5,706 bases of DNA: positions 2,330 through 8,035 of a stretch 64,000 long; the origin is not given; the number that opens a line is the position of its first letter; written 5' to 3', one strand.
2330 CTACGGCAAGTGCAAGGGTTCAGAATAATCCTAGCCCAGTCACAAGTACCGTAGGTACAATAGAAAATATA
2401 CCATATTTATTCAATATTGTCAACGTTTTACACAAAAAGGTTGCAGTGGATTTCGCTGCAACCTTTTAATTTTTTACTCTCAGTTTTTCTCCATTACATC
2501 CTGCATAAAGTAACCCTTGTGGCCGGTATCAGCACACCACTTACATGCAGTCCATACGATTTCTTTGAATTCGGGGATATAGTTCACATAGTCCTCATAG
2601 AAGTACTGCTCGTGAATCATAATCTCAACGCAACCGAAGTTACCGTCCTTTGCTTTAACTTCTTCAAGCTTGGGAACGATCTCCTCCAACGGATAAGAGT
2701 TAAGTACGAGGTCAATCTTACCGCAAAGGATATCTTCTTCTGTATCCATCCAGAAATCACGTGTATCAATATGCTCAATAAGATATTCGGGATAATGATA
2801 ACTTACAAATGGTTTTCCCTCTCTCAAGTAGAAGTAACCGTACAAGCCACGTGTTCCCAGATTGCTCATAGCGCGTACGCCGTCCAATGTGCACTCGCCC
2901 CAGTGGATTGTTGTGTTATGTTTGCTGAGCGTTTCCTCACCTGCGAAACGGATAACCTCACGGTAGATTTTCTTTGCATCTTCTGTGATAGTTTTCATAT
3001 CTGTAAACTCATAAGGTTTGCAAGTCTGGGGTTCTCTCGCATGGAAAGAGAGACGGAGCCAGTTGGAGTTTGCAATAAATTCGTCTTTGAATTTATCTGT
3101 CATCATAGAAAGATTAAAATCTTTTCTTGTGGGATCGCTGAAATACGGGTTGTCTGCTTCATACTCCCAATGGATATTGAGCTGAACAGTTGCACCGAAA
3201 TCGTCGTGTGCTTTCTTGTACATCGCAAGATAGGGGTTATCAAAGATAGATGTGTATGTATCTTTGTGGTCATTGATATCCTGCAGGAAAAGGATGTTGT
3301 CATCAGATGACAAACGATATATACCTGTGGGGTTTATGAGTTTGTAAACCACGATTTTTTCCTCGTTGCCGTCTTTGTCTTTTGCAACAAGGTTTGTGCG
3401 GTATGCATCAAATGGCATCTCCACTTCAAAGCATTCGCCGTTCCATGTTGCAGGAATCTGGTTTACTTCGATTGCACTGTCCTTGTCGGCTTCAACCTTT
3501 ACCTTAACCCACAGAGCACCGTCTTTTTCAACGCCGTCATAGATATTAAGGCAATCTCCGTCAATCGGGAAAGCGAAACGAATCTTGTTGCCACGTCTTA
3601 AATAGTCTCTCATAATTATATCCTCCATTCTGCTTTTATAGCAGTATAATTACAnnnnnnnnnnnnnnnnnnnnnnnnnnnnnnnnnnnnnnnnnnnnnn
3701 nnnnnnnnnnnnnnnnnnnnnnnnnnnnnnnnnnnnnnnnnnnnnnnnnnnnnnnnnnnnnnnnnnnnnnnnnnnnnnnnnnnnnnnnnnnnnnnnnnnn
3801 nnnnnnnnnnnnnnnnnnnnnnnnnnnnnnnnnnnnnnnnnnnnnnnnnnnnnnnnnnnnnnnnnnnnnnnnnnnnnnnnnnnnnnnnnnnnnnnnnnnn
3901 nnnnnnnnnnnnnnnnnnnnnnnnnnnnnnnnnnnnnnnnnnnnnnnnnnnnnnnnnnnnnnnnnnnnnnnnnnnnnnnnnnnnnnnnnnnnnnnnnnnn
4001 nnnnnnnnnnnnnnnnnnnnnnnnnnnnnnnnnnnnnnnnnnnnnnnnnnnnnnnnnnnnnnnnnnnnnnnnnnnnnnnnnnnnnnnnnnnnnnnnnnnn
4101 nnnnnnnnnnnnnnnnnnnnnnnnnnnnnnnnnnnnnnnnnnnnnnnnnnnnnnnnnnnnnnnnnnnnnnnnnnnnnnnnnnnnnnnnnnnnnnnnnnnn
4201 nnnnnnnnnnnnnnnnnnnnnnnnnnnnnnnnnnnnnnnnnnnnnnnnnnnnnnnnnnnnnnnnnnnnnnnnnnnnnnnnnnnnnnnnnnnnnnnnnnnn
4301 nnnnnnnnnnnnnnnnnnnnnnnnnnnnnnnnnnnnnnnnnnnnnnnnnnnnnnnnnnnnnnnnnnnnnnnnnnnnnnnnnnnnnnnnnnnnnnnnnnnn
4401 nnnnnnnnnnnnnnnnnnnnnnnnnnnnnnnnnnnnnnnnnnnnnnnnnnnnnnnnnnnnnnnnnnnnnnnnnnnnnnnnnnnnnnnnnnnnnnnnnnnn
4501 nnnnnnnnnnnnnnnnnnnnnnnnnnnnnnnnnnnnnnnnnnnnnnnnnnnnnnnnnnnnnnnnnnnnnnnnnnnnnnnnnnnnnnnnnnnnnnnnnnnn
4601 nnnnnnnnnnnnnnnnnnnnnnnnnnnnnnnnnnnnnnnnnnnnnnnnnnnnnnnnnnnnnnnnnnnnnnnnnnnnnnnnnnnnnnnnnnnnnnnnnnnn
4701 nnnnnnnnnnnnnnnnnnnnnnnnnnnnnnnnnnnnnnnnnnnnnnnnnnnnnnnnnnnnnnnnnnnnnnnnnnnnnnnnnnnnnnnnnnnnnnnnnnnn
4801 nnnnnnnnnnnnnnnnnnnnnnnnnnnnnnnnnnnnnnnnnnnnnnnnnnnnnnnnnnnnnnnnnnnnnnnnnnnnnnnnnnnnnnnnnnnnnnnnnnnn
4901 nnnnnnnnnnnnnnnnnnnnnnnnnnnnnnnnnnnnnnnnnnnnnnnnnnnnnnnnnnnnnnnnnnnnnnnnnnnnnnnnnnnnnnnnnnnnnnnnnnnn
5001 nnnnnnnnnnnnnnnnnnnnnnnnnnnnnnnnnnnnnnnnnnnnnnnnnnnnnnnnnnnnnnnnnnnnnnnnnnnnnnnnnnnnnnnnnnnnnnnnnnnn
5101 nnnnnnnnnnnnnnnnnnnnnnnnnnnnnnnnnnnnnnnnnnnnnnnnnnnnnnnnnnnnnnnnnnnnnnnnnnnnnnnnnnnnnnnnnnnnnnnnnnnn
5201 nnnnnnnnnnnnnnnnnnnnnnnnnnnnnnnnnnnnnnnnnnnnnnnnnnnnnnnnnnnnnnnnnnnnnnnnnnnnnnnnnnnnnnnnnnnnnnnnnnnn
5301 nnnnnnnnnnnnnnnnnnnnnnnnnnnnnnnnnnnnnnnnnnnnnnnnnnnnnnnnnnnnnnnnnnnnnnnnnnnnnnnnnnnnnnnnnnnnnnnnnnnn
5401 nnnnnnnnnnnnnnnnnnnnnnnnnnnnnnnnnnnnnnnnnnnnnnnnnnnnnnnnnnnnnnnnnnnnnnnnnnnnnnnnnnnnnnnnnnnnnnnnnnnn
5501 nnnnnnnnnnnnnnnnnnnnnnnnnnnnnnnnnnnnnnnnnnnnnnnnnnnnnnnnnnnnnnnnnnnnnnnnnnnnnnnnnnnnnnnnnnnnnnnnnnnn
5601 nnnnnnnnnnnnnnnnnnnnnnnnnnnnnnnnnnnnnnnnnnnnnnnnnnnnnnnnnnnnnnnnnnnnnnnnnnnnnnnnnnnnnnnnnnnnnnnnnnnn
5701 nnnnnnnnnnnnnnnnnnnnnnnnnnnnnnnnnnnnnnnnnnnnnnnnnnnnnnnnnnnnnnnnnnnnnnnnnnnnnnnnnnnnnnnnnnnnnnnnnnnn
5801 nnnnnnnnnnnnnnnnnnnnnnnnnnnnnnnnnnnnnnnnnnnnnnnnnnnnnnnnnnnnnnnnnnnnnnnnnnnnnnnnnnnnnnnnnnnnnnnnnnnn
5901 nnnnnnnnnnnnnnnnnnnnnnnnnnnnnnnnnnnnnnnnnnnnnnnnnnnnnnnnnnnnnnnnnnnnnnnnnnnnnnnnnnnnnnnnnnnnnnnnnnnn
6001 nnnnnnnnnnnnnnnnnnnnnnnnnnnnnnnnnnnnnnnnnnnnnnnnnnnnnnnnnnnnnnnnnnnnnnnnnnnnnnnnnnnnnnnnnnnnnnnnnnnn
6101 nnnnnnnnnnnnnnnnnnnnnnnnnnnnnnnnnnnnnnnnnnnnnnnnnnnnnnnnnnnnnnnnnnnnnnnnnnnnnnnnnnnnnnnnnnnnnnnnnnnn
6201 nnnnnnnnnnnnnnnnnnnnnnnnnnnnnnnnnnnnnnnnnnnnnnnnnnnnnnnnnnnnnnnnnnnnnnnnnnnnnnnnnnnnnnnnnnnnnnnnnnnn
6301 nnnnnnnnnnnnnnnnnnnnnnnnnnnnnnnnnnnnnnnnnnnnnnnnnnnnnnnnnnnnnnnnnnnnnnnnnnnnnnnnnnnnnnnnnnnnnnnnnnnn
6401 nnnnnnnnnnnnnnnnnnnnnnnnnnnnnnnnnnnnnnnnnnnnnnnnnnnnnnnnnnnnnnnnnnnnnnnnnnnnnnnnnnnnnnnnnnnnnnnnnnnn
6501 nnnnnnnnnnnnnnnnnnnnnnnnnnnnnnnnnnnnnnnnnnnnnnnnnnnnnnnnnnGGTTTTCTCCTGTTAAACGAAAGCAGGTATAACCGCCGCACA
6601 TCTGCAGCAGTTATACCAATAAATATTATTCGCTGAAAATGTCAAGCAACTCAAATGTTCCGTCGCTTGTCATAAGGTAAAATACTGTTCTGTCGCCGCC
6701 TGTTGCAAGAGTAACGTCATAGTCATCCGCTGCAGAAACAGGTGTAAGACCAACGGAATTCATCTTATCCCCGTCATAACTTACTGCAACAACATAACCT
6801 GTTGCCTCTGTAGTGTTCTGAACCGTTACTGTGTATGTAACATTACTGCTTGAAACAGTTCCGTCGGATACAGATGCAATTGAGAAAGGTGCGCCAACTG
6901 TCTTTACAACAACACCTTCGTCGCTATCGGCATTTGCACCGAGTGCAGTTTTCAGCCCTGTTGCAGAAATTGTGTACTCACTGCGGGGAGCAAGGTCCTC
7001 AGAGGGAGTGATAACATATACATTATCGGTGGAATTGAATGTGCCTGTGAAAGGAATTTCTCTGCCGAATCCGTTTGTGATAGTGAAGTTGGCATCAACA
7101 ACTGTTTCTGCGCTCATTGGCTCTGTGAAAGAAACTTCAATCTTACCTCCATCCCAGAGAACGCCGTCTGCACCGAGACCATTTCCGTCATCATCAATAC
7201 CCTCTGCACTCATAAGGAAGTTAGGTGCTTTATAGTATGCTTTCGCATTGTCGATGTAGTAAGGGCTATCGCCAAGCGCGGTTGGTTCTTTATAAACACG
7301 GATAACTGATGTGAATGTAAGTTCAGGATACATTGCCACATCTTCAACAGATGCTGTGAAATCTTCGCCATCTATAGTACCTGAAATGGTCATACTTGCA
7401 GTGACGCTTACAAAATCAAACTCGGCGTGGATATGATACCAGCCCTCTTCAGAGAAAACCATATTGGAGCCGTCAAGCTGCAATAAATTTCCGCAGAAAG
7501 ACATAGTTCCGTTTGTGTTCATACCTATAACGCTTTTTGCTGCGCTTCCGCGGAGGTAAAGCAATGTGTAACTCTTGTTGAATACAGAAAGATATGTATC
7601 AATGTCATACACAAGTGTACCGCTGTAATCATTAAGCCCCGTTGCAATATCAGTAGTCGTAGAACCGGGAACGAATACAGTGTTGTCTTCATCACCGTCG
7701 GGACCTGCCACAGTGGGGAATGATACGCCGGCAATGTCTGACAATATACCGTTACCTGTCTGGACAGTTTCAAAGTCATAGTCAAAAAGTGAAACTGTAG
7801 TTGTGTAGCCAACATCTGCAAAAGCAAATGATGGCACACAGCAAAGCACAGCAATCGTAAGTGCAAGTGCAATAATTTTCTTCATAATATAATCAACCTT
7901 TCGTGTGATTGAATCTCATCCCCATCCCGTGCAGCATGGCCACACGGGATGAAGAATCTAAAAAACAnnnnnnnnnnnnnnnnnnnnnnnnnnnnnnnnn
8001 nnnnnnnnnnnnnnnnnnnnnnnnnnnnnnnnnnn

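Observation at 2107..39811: Family of GTAGGG-anchored GC-rich hairpins (REP-like) in seven intergenic arrays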

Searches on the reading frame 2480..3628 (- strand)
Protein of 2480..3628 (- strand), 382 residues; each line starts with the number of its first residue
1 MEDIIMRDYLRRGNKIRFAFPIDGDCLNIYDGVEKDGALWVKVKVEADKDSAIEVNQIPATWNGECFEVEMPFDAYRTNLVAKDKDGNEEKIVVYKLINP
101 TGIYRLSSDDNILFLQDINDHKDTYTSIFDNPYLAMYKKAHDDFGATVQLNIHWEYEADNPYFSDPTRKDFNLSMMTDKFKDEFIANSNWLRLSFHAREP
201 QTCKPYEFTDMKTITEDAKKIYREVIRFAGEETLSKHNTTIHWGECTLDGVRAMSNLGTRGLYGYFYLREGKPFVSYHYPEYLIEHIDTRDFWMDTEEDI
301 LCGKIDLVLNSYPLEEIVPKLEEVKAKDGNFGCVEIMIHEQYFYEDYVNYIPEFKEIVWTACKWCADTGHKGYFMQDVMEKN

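Call 13: search_protein_families(library=pfam, proteins=[window:2480-3628:-])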
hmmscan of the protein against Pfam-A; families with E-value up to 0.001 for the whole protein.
window:2480-3628:- (382 aa): 0 families

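Call 73: find_encoding_contigs(protein=window:2480-3628:-, flank=10000, max_places=5)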
Protein window:2480-3628:- (382 aa): no gene with exactly this product is on record in the collection.

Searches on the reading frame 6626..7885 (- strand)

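Call 13: search_protein_families(library=pfam, proteins=[window:6626-7885:-])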
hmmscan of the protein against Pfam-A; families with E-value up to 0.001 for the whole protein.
window:6626-7885:- (419 aa): 1 family
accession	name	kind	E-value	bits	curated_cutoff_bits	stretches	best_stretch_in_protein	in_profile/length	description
PF13205.12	Big_5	-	5.8e-07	30.6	23.6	1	247-310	23-86/105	Bacterial Ig-like domain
